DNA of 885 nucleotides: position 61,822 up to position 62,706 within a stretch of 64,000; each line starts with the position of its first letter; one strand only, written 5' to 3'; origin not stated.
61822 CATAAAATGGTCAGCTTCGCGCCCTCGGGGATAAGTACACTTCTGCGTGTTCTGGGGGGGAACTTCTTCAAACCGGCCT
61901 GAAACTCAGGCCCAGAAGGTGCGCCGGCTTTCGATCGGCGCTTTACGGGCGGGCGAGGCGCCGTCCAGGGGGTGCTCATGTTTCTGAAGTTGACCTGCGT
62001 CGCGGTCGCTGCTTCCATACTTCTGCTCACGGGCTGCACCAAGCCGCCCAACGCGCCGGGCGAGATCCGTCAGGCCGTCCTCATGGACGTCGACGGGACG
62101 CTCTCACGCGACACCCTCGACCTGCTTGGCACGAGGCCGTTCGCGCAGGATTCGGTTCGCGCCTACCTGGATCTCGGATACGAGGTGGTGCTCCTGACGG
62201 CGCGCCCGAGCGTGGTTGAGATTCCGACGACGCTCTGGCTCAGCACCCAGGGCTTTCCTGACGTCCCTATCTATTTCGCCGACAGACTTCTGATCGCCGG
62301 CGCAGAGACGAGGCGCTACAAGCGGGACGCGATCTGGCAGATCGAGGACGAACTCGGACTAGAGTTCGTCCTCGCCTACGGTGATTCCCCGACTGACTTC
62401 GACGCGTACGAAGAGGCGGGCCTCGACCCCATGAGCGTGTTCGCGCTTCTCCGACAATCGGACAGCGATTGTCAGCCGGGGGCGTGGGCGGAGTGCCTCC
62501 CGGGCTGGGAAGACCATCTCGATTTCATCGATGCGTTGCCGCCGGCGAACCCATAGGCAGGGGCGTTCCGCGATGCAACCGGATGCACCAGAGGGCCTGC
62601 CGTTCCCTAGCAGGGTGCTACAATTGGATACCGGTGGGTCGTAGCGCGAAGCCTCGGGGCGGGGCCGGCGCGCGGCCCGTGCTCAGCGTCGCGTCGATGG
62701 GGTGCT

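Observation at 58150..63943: Coherent secreted lipid-attacking gene set in an IS-scarred patch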

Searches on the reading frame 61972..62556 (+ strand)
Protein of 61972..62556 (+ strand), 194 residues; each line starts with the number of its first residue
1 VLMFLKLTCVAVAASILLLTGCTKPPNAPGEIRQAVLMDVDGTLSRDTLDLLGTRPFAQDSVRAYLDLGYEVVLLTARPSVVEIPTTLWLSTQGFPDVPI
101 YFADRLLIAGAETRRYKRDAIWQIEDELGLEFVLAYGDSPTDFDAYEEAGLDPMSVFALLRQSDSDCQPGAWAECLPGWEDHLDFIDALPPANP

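Call 3: search_protein_families(library=pfam, proteins=[window:61972-62556:+], max_evalue=0.1)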
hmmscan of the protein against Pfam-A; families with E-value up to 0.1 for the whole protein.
window:61972-62556:+ (194 aa): 3 families
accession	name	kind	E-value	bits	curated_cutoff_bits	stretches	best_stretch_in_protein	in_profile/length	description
PF24694.1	LNS2_PITM1-3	-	4e-21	75.7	27.7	1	36-158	1-122/124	PITM 1-3, LNS2 domain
PF03767.20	Acid_phosphat_B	-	7.1e-05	22.9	27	1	64-145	131-211/230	HAD superfamily, subfamily IIIB (Acid phosphatase)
PF12710.13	HAD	-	0.02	15.8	27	0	62-145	94-187/189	haloacid dehalogenase-like hydrolase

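Call 4: search_protein_families(library=ncbifam, proteins=[window:61972-62556:+], max_evalue=0.1)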
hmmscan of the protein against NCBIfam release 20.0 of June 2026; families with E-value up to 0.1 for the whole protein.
window:61972-62556:+ (194 aa): 4 families
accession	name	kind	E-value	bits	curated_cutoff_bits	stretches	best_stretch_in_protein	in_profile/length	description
TIGR01487.1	Pglycolate_arch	equivalog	0.00025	21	122.75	0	34-80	2-45/215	phosphoglycolate phosphatase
NF008423.0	PRK11251.1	equivalog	0.026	14.4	65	1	8-56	7-55/112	osmotically-inducible lipoprotein OsmE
TIGR01484.1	HAD-SF-IIB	subfamily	0.041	13.9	41.8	0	117-150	181-216/221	HAD-IIB family hydrolase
TIGR01488.1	HAD-SF-IB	subfamily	0.076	13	45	0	114-147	140-175/177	HAD-IB family phosphatase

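Call 5: search_solved_structures(query=window:61972-62556:+, max_evalue=10, show_alignments=3)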
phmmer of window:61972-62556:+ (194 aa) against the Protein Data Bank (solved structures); distinct sequences matched with E-value up to 10: 2.
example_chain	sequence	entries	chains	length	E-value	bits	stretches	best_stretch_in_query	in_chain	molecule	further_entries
9jtz_A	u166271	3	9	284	3.4e-09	40.3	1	34-161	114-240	Membrane-associated phosphatidylinositol transfer protein 1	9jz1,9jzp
1xpj_A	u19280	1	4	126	0.57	13.5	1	36-79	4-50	hypothetical protein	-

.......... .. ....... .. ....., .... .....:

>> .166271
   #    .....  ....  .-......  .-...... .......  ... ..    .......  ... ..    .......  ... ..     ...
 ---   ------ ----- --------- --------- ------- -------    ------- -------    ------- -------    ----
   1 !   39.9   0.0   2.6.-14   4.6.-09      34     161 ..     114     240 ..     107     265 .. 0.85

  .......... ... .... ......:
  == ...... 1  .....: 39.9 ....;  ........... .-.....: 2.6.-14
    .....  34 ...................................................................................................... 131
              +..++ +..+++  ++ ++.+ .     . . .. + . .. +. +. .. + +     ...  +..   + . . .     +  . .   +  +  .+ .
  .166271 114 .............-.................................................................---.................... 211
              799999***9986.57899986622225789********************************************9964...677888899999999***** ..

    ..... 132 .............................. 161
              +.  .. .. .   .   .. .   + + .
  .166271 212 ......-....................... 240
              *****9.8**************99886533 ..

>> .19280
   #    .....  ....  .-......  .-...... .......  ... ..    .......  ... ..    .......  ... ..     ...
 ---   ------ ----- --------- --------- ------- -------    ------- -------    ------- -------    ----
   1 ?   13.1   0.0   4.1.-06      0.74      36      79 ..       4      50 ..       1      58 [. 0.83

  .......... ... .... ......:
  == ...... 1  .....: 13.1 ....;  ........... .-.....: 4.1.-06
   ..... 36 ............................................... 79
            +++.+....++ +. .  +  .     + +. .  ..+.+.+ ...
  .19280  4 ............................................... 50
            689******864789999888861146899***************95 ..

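Call 8: find_homologous_proteins(query=window:61972-62556:+, max_evalue=0.001)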
Query window:61972-62556:+ (194 aa): 1 proteins with E <= 0.001 among 472 candidates.
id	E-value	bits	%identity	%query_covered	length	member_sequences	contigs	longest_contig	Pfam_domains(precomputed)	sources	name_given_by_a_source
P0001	6.6e-125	433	100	99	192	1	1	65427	PF24694.2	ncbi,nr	ncbi:MAG: hypothetical protein GY937_09145 [bacterium]|nr:hypothetical protein [bacterium]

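Call 13: find_encoding_contigs(protein=P0001, flank=10000, max_places=5)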
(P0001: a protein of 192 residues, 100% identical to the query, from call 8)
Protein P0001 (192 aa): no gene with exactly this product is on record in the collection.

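Call 18: search_protein_representatives(protein=window:61972-62556:+)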
Query: 194 residues. Proteins with E-value up to 0.001 (for the whole library): 443; up to 1e-10: 97; up to 1e-30: 9. The best 150 are listed.
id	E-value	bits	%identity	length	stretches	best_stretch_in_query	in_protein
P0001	2.1e-125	432.7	100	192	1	3-194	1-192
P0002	7.5e-43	163.3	48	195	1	18-192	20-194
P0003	5.0e-40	154.1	49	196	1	27-193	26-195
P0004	2.5e-38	148.5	43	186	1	9-192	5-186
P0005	9.6e-37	143.3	47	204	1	15-192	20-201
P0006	3.1e-35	138.4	43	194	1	14-190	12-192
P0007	2.7e-34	135.4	51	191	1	31-192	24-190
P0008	2.8e-34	135.3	43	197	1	31-192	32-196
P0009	5.7e-33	131.0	44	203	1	28-190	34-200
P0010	1.5e-30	123.1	39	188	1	35-191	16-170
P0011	2.0e-30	122.7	38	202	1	10-190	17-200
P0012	1.9e-29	119.5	37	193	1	29-192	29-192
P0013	3.1e-29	118.8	38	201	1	10-191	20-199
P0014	4.8e-28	114.9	44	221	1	18-191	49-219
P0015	1.3e-27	113.5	38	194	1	17-191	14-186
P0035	2.9e-19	86.3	41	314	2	75-192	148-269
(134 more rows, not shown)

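Call 20: predict_structure(protein=window:61972-62556:+)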
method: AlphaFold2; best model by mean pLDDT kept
length: 194 residues; sequences in the alignment: 1
mean_pLDDT: 42.7   pTM: 0.39
mean pLDDT of the five models: 42.7, 39.1, 36.3, 36.2, 29.9
residues with pLDDT >= 90: 0; 70-90: 0; 50-70: 48; < 50: 146
segments of 3 or more residues with pLDDT < 50: 1-44, 75-93, 99-123, 129-141, 152-194
pLDDT, mean of each block of 10 residues (from residue 1): 35 32 34 45 51 60 57 44 28 47 33 39 49 44 55 43 38 42 41 31
secondary structure, 60 per line:
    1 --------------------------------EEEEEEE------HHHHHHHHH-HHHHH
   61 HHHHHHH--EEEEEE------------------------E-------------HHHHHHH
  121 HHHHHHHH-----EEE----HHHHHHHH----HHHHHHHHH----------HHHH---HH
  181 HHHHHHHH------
elements in order: E33-39 H46-54 H56-67 E70-75 H114-128 E134-136 H141-148 H153-161 H172-175 H179-188

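Call 22: find_related_loci(query=A1, collection=genome_contigs, flank=10000)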
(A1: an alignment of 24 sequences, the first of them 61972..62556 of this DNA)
Query A1 (194 aa) in genome_contigs; peptide patterns used: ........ (x = any residue, [..] = any of these).
600 stretches matched a pattern (row limit reached: there are more); 62 encode a relative of the query (tblastn E <= 1e-3); 62 distinct loci.
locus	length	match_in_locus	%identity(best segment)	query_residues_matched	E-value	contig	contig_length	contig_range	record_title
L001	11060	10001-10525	35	1-186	1e-33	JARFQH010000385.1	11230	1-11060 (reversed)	MAG: Desulfobacteraceae bacterium isolate MAG_Ve_Sed_19 k141_552191, whole genome shotgun sequence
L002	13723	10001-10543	37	16-194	4e-33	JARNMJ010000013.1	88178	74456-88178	Pontiellaceae bacterium B12219 scaffold_13_length=88179, whole genome shotgun sequence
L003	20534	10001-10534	37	16-191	5e-33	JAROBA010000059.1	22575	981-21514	Pontiellaceae bacterium B1224 scaffold_59_length=22576, whole genome shotgun sequence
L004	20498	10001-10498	40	20-183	7e-32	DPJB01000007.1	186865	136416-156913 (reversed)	MAG TPA_asm: Moraxellaceae bacterium isolate UBA8513 contig_38325, whole genome shotgun sequence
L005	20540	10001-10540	38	18-194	1e-31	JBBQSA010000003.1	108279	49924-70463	MAG: Gammaproteobacteria bacterium isolate Co_metawrap_1719 Cmw_1719_k141_16717972_length_108279_cov_23.0222, whole geno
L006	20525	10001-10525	38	21-192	4e-30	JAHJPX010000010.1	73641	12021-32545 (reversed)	MAG: Gammaproteobacteria bacterium isolate Old_saline_rock_biofilm.mb.15 Old_saline_rock_bi.mb.15_k141_112268, whole gen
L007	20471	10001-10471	38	34-192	7e-29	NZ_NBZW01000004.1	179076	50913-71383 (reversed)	Polaromonas sp. AET17H-212 scaffold_3, whole genome shotgun sequence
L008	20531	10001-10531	36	15-189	2e-28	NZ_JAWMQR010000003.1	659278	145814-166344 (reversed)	Halioxenophilus sp. WMMB6 NODE_3_length_659278_cov_28.563252, whole genome shotgun sequence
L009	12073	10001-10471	39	34-192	3e-28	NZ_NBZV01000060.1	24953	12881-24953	Polaromonas sp. AER18D-145 scaffold_59, whole genome shotgun sequence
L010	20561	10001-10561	32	1-193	1e-27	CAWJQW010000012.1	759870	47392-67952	MAG: uncultured Gammaproteobacteria bacterium isolate MFD03804.bin.2.195 genome assembly, contig: contig_4008, whole gen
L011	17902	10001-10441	35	33-181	9e-27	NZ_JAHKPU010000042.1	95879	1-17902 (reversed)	Pacificibacter marinus strain D2R04 D2R04_D2R04_contig_33, whole genome shotgun sequence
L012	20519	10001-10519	32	15-189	5e-26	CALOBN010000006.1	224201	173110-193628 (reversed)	MAG: uncultured Gammaproteobacteria bacterium isolate HOU_bin.0158 genome assembly, contig: contig_3560, whole genome sh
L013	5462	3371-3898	34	16-186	8e-26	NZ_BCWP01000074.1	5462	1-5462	Curvibacter delicatus NBRC 14919, whole genome shotgun sequence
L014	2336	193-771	32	1-190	1e-24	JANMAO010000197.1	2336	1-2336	MAG: Lysobacter sp. isolate OTE_1_metabat_72 OTE_1_k141_485979, whole genome shotgun sequence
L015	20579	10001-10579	30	1-184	2e-23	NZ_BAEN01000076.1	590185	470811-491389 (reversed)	Aliiglaciecola lipolytica E3, whole genome shotgun sequence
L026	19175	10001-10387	33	33-151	2e-14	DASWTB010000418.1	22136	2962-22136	MAG TPA_asm: Pseudoduganella sp. isolate SMAG_U3564 k141_494498, whole genome shotgun sequence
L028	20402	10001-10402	35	34-159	5e-14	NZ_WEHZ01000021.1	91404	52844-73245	Pseudoalteromonas peptidolytica strain DSM 14001 contig00021, whole genome shotgun sequence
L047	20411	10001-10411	29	33-159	4e-12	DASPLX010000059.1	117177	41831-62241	MAG TPA_asm: Paucimonas sp. isolate SMAG_U12076 k141_61731, whole genome shotgun sequence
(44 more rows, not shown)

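Call 31: predict_structure(alignment_id=A1)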
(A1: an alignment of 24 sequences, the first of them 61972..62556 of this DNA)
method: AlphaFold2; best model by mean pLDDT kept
length: 194 residues; sequences in the alignment: 24
mean_pLDDT: 94.2   pTM: 0.83
mean pLDDT of the five models: 94.2, 93.7, 93.1, 92.7, 92.7
residues with pLDDT >= 90: 161; 70-90: 26; 50-70: 7; < 50: 0
segments of 3 or more residues with pLDDT < 50: none
pLDDT, mean of each block of 10 residues (from residue 1): 84 89 71 96 92 94 98 98 97 98 98 98 97 98 98 98 95 97 96 83
secondary structure, 60 per line:
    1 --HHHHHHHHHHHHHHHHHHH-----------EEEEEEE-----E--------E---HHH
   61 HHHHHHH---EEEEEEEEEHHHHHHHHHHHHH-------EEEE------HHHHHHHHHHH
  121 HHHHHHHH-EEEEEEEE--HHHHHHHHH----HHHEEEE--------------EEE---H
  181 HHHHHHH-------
elements in order: H3-21 E33-39 H58-67 E71-79 H80-92 E100-103 H110-128 E130-137 H140-148 E156-159 E174-176 H180-187

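Call 34: fold_search(model_id=the predicted structure, library=pdb)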
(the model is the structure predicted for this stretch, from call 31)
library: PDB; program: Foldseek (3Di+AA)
matches with E <= 10: 1636; with E <= 0.001: 38
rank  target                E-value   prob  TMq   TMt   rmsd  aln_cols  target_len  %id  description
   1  9jzp_A                4.0e-12  1.00  0.69  0.52   3.0       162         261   28  Crystal structure of Nir2 C-terminal domain (released 2025-10-15)
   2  9jtz_A                1.7e-10  1.00  0.69  0.53   3.1       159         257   28  Crystal structure of Nir2 C-terminal domain in complex with phosphatidic acid (released 2025-10-15)
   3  9jz1_A                2.5e-10  1.00  0.64  0.51   4.1       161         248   28  Crystal structure of Nir2 C-terminal domain in complex with phosphate (released 2025-10-15)
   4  9jz1_C                2.5e-10  1.00  0.60  0.49   4.3       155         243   29  Crystal structure of Nir2 C-terminal domain in complex with phosphate (released 2025-10-15)
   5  9jzp_B                7.3e-10  1.00  0.65  0.52   2.9       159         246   27  Crystal structure of Nir2 C-terminal domain (released 2025-10-15)
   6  9jtz_C                1.4e-09  1.00  0.59  0.48   4.8       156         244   28  Crystal structure of Nir2 C-terminal domain in complex with phosphatidic acid (released 2025-10-15)
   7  9jtz_B                1.5e-09  1.00  0.65  0.51   3.6       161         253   26  Crystal structure of Nir2 C-terminal domain in complex with phosphatidic acid (released 2025-10-15)
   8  9jz1_B                3.7e-09  1.00  0.66  0.52   3.2       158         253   26  Crystal structure of Nir2 C-terminal domain in complex with phosphate (released 2025-10-15)
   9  9d15                  1.2e-07  1.00  0.54  0.39   5.5       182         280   18  Tt Pah2 D148N delta helix with magnesium and tungstate (released 2025-11-12)
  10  9jzp_C                3.0e-07  1.00  0.50  0.45   3.4       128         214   29  Crystal structure of Nir2 C-terminal domain (released 2025-10-15)
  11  9d14                  4.0e-07  1.00  0.60  0.42   4.8       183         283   18  Tt Pah2 D148N delta helix with magnesium (released 2025-11-12)
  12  9d13                  1.3e-06  1.00  0.58  0.42   4.9       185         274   19  Tt Pah2 D148N delta helix apo (released 2025-11-12)
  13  6tzy_A                1.6e-06  1.00  0.55  0.40   5.6       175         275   18  Crystal Structure of a lipin/Pah Phosphatidic Acid Phosphatase (released 2020-03-18)
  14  9d16_B                2.7e-06  1.00  0.55  0.39   5.2       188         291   19  Tt Pah2 D155N calcium (released 2025-11-12)
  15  6tzz_B                5.3e-06  1.00  0.55  0.42   4.8       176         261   19  Crystal Structure of Tetrahymena Thermophila Lipin Phosphatidic Acid Phosphatase with Magnesium (released 2020-03-18)
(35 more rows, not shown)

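Call 47: search_protein_families(library=pfam, alignment_id=A2, max_evalue=0.00001)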
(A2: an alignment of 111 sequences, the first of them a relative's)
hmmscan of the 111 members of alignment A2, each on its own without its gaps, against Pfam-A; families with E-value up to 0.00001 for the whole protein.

A. member 1, L001:8729-9541:- (270 aa): 1 family
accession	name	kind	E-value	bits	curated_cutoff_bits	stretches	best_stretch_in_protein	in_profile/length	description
PF00589.27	Phage_integrase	-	2.8e-10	40.7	27.1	1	151-244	19-121/172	Phage integrase family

B. families by the number of members that match (of 111 scanned): 119 families (the first 25 are shown)
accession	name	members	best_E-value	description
PF00561.26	Abhydrolase_1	3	2.1e-17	alpha/beta hydrolase fold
PF13091.12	PLDc_2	3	9e-16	PLD-like domain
PF03553.21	Na_H_antiporter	2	4.5e-72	Na+/H+ antiporter family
PF03060.21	NMO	2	4.6e-65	Nitronate monooxygenase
PF03466.25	LysR_substrate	2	2.3e-47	LysR substrate binding domain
PF01757.29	Acyl_transf_3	2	8.4e-29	Acyltransferase domain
PF01435.24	Peptidase_M48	2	3.9e-26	Peptidase family M48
PF00472.26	RF-1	2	3.5e-23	RF-1 domain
PF00126.33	HTH_1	2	4.4e-19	Bacterial regulatory helix-turn-helix protein, lysR family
PF00652.28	Ricin_B_lectin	2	1.4e-17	Ricin-type beta-trefoil lectin domain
PF00440.29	TetR_N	2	1.7e-16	Bacterial regulatory proteins, tetR family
PF14200.12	RicinB_lectin_2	2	3.7e-13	Ricin-type beta-trefoil lectin domain-like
PF00583.31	Acetyltransf_1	2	1.5e-11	Acetyltransferase (GNAT) family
PF00059.27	Lectin_C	2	3.2e-08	Lectin C-type domain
PF00478.31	IMPDH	2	5.5e-08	IMP dehydrogenase / GMP reductase domain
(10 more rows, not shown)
